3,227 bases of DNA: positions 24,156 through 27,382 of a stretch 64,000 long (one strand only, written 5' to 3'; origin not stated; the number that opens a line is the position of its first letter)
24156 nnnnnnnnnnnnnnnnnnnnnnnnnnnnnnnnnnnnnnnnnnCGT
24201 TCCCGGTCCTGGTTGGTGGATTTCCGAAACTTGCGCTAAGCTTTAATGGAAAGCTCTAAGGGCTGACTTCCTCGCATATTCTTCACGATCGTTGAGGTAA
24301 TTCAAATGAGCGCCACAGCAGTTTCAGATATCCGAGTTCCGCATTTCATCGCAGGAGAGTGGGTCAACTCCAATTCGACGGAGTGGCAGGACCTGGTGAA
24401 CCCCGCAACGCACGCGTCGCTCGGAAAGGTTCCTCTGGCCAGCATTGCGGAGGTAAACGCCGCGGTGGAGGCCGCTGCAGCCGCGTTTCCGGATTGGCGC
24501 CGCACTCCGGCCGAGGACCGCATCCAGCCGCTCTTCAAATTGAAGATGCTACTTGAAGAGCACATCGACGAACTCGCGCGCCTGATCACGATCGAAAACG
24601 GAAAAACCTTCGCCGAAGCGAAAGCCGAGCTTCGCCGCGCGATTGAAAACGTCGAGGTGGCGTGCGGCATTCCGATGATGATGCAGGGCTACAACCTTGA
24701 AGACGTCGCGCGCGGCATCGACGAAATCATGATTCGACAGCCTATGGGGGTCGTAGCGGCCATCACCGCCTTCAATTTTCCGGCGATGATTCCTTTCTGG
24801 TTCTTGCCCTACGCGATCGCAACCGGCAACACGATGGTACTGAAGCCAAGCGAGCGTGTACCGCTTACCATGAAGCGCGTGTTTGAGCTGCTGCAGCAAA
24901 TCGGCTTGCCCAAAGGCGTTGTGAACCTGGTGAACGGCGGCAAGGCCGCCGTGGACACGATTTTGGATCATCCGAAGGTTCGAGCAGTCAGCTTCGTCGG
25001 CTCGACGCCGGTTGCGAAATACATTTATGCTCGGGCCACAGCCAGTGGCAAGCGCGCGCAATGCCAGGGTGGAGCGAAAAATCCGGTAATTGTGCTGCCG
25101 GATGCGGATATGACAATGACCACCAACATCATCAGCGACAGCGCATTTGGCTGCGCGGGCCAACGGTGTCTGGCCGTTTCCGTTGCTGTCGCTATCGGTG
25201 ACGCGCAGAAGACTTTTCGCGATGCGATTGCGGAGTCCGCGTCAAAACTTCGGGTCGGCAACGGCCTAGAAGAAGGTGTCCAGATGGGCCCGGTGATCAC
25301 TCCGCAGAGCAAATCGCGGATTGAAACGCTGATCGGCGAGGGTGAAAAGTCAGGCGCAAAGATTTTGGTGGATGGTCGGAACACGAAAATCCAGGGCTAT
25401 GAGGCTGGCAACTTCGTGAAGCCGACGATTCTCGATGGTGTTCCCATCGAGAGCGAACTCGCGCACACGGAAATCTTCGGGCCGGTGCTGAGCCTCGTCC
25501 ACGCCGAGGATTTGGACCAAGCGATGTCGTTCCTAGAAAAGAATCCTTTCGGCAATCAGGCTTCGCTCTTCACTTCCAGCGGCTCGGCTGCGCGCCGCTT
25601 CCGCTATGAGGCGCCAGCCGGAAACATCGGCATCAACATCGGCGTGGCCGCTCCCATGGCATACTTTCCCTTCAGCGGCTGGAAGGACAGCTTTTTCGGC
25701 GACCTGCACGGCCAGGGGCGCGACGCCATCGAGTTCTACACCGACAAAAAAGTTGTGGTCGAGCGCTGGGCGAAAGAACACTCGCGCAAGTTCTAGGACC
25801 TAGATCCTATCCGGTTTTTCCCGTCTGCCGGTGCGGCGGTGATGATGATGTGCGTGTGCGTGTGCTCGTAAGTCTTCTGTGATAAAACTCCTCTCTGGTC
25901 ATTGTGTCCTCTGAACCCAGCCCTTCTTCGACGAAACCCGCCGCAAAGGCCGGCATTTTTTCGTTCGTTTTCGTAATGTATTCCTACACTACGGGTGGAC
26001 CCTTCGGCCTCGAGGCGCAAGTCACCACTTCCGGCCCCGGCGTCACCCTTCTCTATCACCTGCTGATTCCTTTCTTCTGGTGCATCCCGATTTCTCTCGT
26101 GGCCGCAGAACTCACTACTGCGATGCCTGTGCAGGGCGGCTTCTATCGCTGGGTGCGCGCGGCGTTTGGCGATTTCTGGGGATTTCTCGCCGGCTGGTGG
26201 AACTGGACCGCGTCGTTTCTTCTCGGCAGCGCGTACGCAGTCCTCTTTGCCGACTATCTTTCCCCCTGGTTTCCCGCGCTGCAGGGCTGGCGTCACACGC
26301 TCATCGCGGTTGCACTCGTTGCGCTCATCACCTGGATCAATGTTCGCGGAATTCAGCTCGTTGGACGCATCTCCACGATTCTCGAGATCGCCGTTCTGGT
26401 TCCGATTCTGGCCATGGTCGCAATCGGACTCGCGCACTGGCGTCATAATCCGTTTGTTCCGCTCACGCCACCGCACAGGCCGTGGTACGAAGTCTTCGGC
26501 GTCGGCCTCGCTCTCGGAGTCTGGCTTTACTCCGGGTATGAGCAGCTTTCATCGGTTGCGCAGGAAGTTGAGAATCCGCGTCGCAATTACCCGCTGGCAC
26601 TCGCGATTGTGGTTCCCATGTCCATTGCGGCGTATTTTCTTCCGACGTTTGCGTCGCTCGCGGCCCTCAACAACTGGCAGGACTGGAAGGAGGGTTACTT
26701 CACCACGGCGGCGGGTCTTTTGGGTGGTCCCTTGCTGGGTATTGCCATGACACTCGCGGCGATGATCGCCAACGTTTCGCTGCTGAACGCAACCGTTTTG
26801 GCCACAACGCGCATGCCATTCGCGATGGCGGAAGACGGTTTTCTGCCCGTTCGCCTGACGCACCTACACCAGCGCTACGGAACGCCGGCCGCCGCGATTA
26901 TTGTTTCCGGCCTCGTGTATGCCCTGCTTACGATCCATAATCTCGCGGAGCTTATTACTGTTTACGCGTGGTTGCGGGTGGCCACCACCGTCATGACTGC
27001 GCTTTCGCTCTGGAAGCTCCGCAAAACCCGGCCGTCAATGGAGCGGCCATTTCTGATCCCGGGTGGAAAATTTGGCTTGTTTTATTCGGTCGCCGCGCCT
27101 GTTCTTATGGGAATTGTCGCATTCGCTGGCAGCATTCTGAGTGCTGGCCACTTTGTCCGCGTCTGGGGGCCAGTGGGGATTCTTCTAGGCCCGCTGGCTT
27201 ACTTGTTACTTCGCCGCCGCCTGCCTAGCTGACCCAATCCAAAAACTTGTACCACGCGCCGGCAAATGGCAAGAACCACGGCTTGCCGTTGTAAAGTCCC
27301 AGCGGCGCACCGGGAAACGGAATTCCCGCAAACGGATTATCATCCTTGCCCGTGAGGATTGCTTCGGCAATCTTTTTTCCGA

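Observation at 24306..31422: Candidate undescribed periplasm-initiated polyamine/guanidino catabolic system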

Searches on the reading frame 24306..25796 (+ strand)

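Call 4: search_protein_families(library=pfam, proteins=[window:24306-25796:+])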
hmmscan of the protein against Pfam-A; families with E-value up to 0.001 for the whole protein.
window:24306-25796:+ (496 aa): 1 family
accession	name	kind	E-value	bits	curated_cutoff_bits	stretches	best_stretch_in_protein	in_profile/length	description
PF00171.27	Aldedh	-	2.1e-138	462.2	23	1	19-484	1-461/461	Aldehyde dehydrogenase family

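Call 5: search_protein_families(library=ncbifam, proteins=[window:24306-25796:+])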
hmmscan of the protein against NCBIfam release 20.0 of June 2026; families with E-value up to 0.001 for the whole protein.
window:24306-25796:+ (496 aa): 42 families (the best 25 are shown)
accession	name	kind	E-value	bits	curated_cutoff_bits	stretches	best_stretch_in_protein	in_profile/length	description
TIGR01722.1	MMSDH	subfamily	1.2e-174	581.5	448.5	1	11-488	1-477/477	CoA-acylating methylmalonate-semialdehyde dehydrogenase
NF052305.1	DioxValDhHalo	equivalog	1.2e-102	344.3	750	1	13-487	7-482/483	2,5-dioxovalerate dehydrogenase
NF042993.1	AlphKGSA_gudD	equivalog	1.4e-102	344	770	1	13-485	6-479/481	alpha-ketoglutaric semialdehyde dehydrogenase GucD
TIGR02299.1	HpaE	equivalog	2.3e-89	300.2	638.35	1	12-491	2-481/488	5-carboxymethyl-2-hydroxymuconate semialdehyde dehydrogenase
NF010000.0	PRK13473.1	subfamily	3.6e-87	293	615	1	13-482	5-468/475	aminobutyraldehyde dehydrogenase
TIGR01804.1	BADH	equivalog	1e-85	288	668.6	1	14-481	1-466/467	betaine-aldehyde dehydrogenase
NF045735.1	PaDhStyDPseudo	equivalog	3.8e-84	283.1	850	1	12-485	4-480/483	phenylacetaldehyde dehydrogenase StyD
NF002852.0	PRK03137.1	subfamily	6e-81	272.8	648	1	12-488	38-514/514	L-glutamate gamma-semialdehyde dehydrogenase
TIGR01780.1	SSADH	subfamily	4.8e-80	269.6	646.35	1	31-479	2-445/448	succinate-semialdehyde dehydrogenase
NF009725.0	PRK13252.1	equivalog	1.2e-79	268.1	593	1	12-485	8-478/488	betaine-aldehyde dehydrogenase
NF040648.1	lactal_redase_Meth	equivalog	2e-77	261.2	650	1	14-484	2-460/463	lactaldehyde dehydrogenase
TIGR01237.1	D1pyr5carbox2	equivalog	8.6e-76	255.7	659.65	1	12-488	34-511/511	L-glutamate gamma-semialdehyde dehydrogenase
NF008415.0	PRK11241.1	equivalog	6.7e-75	252.6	828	1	10-466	10-462/482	NADP-dependent succinate-semialdehyde dehydrogenase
NF007497.0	PRK10090.1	equivalog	3.5e-72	243.7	500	1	11-484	7-475/480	aldehyde dehydrogenase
NF045736.1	PaDhStyDRhodo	equivalog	2.2e-70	237.6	800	1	13-484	5-475/479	phenylacetaldehyde dehydrogenase StyD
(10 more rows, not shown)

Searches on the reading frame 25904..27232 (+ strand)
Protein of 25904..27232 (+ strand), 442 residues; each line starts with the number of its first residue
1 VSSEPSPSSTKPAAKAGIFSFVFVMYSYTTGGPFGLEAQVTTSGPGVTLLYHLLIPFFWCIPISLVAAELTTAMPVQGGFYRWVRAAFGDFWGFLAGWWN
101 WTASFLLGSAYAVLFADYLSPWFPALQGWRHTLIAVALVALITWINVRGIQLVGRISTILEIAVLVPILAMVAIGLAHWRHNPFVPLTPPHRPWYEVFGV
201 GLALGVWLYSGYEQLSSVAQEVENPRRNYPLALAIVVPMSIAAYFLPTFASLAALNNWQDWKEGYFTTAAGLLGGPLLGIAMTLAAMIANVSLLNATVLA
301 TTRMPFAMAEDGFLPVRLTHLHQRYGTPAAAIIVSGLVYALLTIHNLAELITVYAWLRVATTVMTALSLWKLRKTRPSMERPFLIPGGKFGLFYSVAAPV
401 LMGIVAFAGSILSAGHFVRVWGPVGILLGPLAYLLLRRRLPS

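Call 4: search_protein_families(library=pfam, proteins=[window:25904-27232:+])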
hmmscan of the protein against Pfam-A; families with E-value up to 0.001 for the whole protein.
window:25904-27232:+ (442 aa): 2 families
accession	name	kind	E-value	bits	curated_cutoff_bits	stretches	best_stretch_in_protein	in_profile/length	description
PF13520.12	AA_permease_2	-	1.8e-49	169.3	27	1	19-402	4-404/427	Amino acid permease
PF00324.27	AA_permease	-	5.7e-30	104.9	24.6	1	39-404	22-418/470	Amino acid permease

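Call 5: search_protein_families(library=ncbifam, proteins=[window:25904-27232:+])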
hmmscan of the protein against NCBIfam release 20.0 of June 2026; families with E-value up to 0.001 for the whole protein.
window:25904-27232:+ (442 aa): 31 families (the best 25 are shown)
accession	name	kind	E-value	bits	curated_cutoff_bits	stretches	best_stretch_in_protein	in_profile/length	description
TIGR00909.1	2A0306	subfamily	4.5e-43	147.8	556.8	1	40-434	31-427/429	amino acid transporter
NF053761.1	BrChAATpBcaP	equivalog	3.8e-27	95.4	690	1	40-387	51-410/460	branched-chain amino acid transporter BcaP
TIGR00911.1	2A0308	subfamily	6e-26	91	701.8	1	64-407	98-449/505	L-type amino acid transporter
TIGR00908.1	2A0305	equivalog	2.2e-25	89.5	381.75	1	31-402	25-397/442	ethanolamine permease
TIGR00905.1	2A0302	subfamily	1.4e-23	83.4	409.05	1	14-349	7-352/473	basic amino acid/polyamine antiporter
TIGR03813.2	Gln_GABA_anti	equivalog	2.3e-23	82.9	650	1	48-412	33-423/479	glutamine/gamma-aminobutyrate antiporter GadC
NF007929.0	PRK10644.1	equivalog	2.3e-23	82.7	574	1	12-349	6-344/445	arginine/agmatine antiporter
NF040513.1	antiport_TyrP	equivalog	2e-22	79.5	630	1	49-409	35-420/465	tyrosine-tyramine antiporter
NF053662.1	Glu_GABA_anti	equivalog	2.9e-16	59.5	640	1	44-441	28-448/468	glutamate/gamma-aminobutyrate antiporter GadC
NF008245.0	PRK11021.1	equivalog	3.4e-16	59.3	284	1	50-348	42-336/419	L-methionine/branched-chain amino acid transporter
NF007594.0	PRK10238.1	equivalog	4e-16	59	848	1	30-356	30-360/456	aromatic amino acid transporter AroP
NF008466.1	PRK11357.1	equivalog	1.7e-15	56.9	800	1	44-425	41-416/446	fructoselysine/psicoselysine transporter FrlA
TIGR03810.1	arg_ornith_anti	equivalog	3e-15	55.9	591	1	23-184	11-176/468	arginine-ornithine antiporter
NF008094.0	PRK10836.1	subfamily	2.3e-13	49.8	735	1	18-370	21-386/489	amino acid permease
NF007602.0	PRK10249.1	equivalog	2.6e-13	49.7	851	1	29-370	38-382/458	phenylalanine transporter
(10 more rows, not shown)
